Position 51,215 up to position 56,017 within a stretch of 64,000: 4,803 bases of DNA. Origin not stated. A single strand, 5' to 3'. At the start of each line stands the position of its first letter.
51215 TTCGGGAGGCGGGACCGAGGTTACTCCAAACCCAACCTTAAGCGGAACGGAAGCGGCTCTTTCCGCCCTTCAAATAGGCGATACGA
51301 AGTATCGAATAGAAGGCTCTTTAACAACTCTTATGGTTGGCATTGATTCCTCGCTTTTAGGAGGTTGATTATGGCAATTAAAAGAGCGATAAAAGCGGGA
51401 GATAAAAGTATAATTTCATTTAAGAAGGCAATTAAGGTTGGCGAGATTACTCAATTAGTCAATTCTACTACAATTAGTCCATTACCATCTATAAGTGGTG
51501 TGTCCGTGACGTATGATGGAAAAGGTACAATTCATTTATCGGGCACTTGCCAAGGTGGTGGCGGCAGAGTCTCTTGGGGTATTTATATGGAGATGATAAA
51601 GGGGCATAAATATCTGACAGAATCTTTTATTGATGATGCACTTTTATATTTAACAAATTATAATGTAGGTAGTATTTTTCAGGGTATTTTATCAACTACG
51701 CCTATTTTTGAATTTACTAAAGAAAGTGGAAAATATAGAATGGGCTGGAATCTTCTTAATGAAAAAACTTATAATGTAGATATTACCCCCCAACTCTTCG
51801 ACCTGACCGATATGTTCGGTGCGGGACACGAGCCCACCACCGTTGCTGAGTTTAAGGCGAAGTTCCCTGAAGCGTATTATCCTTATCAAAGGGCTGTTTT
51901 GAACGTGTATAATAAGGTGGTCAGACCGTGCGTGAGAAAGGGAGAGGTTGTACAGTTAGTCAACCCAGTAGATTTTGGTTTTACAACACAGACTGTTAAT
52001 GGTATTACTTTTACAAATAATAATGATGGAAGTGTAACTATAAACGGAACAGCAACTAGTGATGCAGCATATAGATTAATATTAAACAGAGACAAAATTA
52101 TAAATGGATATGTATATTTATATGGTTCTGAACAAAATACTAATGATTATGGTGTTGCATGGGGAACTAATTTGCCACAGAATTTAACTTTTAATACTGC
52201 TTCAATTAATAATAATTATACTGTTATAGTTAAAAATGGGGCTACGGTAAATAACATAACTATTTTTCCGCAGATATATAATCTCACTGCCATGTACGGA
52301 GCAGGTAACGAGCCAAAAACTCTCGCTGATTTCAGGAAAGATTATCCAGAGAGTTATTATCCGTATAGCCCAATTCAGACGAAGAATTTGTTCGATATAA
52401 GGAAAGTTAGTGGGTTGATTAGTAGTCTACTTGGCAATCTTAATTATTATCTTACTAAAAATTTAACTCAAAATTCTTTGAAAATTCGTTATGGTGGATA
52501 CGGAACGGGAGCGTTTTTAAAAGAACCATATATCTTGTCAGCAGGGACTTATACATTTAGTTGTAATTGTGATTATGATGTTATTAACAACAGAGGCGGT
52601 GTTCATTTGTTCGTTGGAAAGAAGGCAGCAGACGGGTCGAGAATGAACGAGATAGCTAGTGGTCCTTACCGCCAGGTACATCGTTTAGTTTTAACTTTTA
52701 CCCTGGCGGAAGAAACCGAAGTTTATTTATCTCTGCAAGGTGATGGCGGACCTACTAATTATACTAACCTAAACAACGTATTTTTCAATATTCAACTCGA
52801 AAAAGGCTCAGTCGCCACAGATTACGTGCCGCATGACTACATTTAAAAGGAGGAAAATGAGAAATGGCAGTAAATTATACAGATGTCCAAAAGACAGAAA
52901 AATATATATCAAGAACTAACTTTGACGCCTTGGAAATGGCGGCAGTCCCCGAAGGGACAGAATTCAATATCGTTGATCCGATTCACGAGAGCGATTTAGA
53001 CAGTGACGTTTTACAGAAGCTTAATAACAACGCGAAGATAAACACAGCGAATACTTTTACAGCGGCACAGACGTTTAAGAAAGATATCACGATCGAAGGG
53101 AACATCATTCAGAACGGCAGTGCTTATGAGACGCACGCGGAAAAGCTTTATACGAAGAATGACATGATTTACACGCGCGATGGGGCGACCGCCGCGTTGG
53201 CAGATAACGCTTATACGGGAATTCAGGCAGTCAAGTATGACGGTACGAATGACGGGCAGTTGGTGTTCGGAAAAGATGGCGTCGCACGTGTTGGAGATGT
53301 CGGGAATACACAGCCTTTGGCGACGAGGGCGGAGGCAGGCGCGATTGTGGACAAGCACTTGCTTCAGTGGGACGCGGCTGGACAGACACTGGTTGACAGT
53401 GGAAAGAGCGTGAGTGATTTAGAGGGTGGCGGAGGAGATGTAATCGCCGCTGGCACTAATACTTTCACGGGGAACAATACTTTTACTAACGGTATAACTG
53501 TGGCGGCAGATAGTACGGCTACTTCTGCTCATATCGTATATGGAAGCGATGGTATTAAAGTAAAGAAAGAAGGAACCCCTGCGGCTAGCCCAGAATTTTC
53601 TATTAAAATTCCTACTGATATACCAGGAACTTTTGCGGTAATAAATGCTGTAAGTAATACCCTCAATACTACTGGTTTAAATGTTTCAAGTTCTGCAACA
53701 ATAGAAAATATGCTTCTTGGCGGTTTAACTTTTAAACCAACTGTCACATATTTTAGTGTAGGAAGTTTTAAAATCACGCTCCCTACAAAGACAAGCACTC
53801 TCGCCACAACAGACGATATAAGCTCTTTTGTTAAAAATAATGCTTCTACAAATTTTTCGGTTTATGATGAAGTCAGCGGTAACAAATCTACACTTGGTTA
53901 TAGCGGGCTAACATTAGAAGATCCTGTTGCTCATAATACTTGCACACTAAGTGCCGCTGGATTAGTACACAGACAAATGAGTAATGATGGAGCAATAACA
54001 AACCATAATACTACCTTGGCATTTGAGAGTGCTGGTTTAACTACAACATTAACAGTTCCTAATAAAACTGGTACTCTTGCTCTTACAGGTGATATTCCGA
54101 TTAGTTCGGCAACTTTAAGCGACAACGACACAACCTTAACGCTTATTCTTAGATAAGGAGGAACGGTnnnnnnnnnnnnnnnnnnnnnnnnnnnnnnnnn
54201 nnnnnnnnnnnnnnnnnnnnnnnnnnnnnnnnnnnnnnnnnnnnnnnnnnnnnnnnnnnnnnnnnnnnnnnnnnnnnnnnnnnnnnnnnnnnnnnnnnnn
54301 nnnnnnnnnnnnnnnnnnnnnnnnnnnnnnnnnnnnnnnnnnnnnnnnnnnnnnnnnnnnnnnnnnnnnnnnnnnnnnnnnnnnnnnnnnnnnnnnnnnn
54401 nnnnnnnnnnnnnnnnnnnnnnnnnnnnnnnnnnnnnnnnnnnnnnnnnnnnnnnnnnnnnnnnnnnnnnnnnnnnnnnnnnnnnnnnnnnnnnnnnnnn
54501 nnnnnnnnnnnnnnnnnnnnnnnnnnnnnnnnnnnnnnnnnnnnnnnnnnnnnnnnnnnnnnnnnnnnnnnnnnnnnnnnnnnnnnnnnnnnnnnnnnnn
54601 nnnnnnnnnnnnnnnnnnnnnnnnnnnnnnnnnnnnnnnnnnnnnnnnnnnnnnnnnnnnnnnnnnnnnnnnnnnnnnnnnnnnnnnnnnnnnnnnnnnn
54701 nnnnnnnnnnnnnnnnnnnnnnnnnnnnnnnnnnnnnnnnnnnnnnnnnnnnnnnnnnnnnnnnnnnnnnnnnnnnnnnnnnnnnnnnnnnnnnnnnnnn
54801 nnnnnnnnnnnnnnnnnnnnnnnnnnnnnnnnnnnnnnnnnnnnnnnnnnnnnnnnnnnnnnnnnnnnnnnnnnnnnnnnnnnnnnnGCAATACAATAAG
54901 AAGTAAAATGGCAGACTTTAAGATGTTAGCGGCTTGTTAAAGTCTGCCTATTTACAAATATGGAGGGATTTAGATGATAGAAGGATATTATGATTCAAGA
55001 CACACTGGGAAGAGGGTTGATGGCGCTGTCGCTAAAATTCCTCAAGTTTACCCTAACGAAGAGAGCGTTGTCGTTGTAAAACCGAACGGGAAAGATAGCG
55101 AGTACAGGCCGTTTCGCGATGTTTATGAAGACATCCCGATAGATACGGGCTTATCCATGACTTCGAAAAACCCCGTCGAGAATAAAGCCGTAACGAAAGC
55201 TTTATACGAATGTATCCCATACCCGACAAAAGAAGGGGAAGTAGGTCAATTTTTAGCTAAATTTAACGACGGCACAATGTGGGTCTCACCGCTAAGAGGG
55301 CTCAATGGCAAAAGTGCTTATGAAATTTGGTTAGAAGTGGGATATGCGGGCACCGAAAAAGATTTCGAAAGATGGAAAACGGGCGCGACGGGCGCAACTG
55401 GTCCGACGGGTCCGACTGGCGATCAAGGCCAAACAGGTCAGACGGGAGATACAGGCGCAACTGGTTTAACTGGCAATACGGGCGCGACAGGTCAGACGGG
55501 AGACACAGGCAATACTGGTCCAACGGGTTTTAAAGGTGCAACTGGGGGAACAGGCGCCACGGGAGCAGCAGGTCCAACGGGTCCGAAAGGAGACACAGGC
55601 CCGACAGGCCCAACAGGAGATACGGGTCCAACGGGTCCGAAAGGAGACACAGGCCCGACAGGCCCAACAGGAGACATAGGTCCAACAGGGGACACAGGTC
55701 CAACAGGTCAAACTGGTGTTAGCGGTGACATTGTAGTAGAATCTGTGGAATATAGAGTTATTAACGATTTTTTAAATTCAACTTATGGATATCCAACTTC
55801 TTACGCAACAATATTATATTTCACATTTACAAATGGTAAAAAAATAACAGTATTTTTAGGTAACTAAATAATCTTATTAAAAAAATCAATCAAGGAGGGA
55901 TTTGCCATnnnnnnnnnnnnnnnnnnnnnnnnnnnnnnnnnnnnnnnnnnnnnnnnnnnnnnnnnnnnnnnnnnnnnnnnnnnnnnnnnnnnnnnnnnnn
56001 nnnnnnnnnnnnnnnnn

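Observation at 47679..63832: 16-kb array of modular tail-fibre paralogues with a tyrosine recombinase embedded in the middle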

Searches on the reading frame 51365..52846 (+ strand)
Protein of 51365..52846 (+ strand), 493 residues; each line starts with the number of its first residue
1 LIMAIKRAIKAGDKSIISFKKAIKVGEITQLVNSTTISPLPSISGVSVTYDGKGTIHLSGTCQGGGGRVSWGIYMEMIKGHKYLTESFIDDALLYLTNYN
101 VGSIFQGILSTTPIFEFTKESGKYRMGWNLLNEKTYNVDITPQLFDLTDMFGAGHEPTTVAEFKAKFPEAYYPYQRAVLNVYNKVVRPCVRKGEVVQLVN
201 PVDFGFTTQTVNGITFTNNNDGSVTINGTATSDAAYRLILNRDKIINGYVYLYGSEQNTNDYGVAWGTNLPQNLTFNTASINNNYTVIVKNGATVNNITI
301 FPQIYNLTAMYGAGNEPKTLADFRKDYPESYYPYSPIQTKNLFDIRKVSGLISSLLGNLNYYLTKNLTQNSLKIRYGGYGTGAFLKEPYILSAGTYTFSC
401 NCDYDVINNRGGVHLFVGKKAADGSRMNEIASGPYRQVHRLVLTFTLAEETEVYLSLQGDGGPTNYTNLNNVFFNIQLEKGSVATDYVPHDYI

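Call 5: search_protein_families(library=pfam, proteins=[window:51365-52846:+], max_evalue=0.01)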
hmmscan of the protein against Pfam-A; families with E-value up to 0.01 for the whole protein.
window:51365-52846:+ (493 aa): 0 families

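Call 6: search_protein_families(library=phrogs, proteins=[window:51365-52846:+], max_evalue=0.001)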
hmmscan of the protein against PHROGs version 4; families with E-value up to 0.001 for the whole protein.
window:51365-52846:+ (493 aa): 1 family
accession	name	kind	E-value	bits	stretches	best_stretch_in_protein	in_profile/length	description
phrog_35108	-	unknown function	9e-07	30.4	0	209-307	7-108/109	-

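Call 56: search_solved_structures(query=window:51365-52846:+, max_evalue=0.1)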
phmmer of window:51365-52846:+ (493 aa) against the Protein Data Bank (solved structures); distinct sequences matched with E-value up to 0.1: 0.

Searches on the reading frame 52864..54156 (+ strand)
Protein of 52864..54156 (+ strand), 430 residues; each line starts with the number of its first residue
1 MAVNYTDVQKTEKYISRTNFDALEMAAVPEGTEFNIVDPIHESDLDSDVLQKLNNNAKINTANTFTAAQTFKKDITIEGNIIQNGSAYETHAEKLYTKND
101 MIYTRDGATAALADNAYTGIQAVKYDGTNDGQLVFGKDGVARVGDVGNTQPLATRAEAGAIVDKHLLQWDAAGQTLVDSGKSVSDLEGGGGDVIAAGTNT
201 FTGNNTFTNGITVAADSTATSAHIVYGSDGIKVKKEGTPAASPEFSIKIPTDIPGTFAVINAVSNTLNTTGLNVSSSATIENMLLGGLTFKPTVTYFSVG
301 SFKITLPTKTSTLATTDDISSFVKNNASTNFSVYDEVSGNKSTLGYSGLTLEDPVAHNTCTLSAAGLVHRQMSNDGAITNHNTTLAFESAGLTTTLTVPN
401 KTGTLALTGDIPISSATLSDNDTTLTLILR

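Call 5: search_protein_families(library=pfam, proteins=[window:52864-54156:+], max_evalue=0.01)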
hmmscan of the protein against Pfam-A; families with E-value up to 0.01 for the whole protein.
window:52864-54156:+ (430 aa): 0 families

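Call 6: search_protein_families(library=phrogs, proteins=[window:52864-54156:+], max_evalue=0.001)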
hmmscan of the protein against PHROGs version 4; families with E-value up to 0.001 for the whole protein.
window:52864-54156:+ (430 aa): 1 family
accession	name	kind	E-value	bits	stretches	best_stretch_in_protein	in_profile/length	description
phrog_34297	-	unknown function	9.4e-30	104.6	1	72-180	124-232/484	-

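Call 55: search_solved_structures(query=window:52864-54156:+, max_evalue=0.1)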
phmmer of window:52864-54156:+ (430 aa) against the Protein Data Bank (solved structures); distinct sequences matched with E-value up to 0.1: 0.

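Call 59: find_homologous_proteins(query=window:52864-54156:+, max_evalue=0.00001)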
Query window:52864-54156:+ (430 aa): 325 proteins with E <= 0.00001 among 8000 candidates; the best 120 are listed.
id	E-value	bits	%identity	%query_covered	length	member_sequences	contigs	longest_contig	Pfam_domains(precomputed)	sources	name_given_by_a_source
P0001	3.0e-263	891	97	100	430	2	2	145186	-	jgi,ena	jgi:hypothetical protein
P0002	2.6e-244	828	91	100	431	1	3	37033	-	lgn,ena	-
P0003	2.1e-241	819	91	57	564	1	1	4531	-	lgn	-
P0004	9.0e-238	807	88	97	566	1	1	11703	-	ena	-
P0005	5.9e-224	761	86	96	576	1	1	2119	-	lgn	-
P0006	4.9e-215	732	83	96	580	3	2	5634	-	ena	-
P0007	1.8e-161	556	94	50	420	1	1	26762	-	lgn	-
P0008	1.7e-150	519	59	96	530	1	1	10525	-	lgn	-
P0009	5.4e-145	501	69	74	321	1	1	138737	-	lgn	-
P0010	2.6e-138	479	85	51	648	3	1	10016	-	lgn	-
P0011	3.6e-135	469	56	97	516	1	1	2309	-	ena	-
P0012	8.6e-134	464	95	49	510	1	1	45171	-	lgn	-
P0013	5.5e-130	452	94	50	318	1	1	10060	-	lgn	-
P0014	5.9e-130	452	91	50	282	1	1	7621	-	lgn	-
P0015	2.1e-129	450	58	100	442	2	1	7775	-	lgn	-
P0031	7.5e-124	432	53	100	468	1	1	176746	-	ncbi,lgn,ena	-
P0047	2.4e-107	377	83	51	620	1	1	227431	-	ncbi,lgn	-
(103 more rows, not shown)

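Call 67: predict_structure(alignment_id=A6)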
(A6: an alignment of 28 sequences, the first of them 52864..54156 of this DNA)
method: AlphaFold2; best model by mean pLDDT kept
length: 430 residues; sequences in the alignment: 28
mean_pLDDT: 53.1   pTM: 0.27
mean pLDDT of the five models: 53.1, 50.6, 50.4, 48.1, 45.6
residues with pLDDT >= 90: 0; 70-90: 98; 50-70: 106; < 50: 226
segments of 3 or more residues with pLDDT < 50: 1-13, 55-61, 87-98, 188-198, 202-204, 208-210, 212-337, 339-358, 371-373, 380-384, 388-390, 393-404
pLDDT, mean of each block of 10 residues (from residue 1): 35 54 57 60 60 48 64 74 56 47 60 78 75 82 83 74 80 80 61 46 49 43 40 42 34 31 33 35 33 40 41 34 38 41 42 44 48 48 47 46 51 76 76
secondary structure, 60 per line:
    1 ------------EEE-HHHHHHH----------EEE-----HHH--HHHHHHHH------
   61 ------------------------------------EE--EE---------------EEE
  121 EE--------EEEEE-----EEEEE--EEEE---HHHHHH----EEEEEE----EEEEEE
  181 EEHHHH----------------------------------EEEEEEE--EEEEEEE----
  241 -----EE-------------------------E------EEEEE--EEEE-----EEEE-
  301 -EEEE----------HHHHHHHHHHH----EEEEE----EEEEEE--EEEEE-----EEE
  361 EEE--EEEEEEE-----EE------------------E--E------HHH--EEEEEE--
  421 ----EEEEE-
elements in order: E13-15 H17-23 E34-36 H47-54 E118-122 E131-135 E141-145 E148-151 H155-160 E165-170 E175-182 H183-186 E221-227 E230-236 E280-284 E287-290 E296-299 E302-305 H316-326 E331-335 E340-345 E348-352 E358-363 E366-372 E413-418 E425-429

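Call 68: find_encoding_contigs(protein=P0047, flank=10000, max_places=3)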
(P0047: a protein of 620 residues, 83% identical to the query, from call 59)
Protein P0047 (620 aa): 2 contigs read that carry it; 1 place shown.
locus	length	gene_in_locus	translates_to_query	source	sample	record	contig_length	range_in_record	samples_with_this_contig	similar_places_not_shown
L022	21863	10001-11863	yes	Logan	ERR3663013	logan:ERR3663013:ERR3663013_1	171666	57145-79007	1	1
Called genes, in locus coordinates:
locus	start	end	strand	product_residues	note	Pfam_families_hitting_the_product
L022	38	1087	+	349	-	PF18454:Mtd_N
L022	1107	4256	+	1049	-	-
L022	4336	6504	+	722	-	-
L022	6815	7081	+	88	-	-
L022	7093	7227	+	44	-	-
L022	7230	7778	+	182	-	-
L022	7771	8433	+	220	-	-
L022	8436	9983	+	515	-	-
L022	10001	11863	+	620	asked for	-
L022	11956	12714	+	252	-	PF13306:LRR_5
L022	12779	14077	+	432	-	PF00004:AAA (weak)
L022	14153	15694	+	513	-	PF13203:DUF2201_N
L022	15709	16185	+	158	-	-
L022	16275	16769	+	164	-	-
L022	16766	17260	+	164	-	-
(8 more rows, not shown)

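Call 69: find_encoding_contigs(protein=P0031, flank=10000, max_places=3)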
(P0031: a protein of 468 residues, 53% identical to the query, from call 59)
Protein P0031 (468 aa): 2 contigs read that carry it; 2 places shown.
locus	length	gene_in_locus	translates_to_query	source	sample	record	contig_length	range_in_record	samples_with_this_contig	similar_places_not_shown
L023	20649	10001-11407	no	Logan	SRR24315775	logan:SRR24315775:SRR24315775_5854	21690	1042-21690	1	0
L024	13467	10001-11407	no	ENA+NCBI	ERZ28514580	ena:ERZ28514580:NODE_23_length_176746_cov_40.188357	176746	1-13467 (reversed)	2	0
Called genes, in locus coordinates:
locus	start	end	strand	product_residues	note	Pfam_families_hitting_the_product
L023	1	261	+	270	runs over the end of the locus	PF00763:THF_DHG_CYH, PF02882:THF_DHG_CYH_C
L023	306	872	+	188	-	-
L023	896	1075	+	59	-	-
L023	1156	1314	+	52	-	-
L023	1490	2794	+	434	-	PF01068:DNA_ligase_A_M, PF14743:DNA_ligase_OB_2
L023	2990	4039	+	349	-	PF18454:Mtd_N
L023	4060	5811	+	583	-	-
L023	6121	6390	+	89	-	-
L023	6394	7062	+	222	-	-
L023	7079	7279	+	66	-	-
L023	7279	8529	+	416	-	PF05658:YadA_head (faint)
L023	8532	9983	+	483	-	-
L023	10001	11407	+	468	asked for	-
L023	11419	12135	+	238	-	-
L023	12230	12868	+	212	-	-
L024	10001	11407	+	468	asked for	-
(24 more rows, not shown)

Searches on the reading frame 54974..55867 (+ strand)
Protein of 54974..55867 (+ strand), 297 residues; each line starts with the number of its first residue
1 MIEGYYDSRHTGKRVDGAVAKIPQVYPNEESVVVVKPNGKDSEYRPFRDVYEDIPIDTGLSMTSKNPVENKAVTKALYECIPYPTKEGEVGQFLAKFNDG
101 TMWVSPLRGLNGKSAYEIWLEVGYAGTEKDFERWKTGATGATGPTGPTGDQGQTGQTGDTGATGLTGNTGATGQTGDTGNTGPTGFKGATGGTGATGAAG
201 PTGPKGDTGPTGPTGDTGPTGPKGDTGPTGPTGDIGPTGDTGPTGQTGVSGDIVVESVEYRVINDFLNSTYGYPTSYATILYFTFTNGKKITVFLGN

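Call 5: search_protein_families(library=pfam, proteins=[window:54974-55867:+], max_evalue=0.01)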
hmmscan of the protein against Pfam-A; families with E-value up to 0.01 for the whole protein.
window:54974-55867:+ (297 aa): 1 family
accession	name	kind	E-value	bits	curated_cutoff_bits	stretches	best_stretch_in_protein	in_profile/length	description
PF01391.23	Collagen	-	1.5e-17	63.5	27.2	2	146-196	7-57/60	Collagen triple helix repeat (20 copies)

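Call 6: search_protein_families(library=phrogs, proteins=[window:54974-55867:+], max_evalue=0.001)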
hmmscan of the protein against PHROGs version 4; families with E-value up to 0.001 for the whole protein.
window:54974-55867:+ (297 aa): 41 families (the best 25 are shown)
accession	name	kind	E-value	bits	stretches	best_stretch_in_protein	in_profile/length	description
phrog_6320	-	tail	7.5e-35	121.9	1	135-253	96-214/745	tail fiber protein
phrog_5073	-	tail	6.8e-29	102.2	1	132-292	252-399/519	tail fiber protein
phrog_8745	-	tail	4.6e-27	94.8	1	135-252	1381-1501/1803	tail fiber protein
phrog_819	-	tail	4.1e-23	82.5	2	176-252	505-581/1024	tail protein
phrog_28263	-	tail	4.2e-19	68.3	1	135-253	599-717/1400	tail fiber protein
phrog_366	-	tail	1.2e-17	65.6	2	179-255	309-385/474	tail fiber protein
phrog_3420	-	unknown function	1.3e-17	63.7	1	136-251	236-349/929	-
phrog_38766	-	head and packaging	3.9e-17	63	2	152-275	76-198/478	virion structural protein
phrog_36982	-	unknown function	2.5e-16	59.8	1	135-252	577-700/944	-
phrog_34255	-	unknown function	2.6e-15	56.3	1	128-252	302-429/1044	-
phrog_29268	-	unknown function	9.8e-15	54.7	1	136-252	426-542/653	-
phrog_1806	-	tail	3e-14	54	1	136-256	111-235/276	collagen like minor tail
phrog_1658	-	unknown function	4e-14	53.9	2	184-251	42-109/239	-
phrog_30509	-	tail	6.9e-14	52.6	2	181-251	41-114/254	collagen like minor tail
phrog_10972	-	tail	3.8e-12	47.3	1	193-251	159-214/343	tail fiber protein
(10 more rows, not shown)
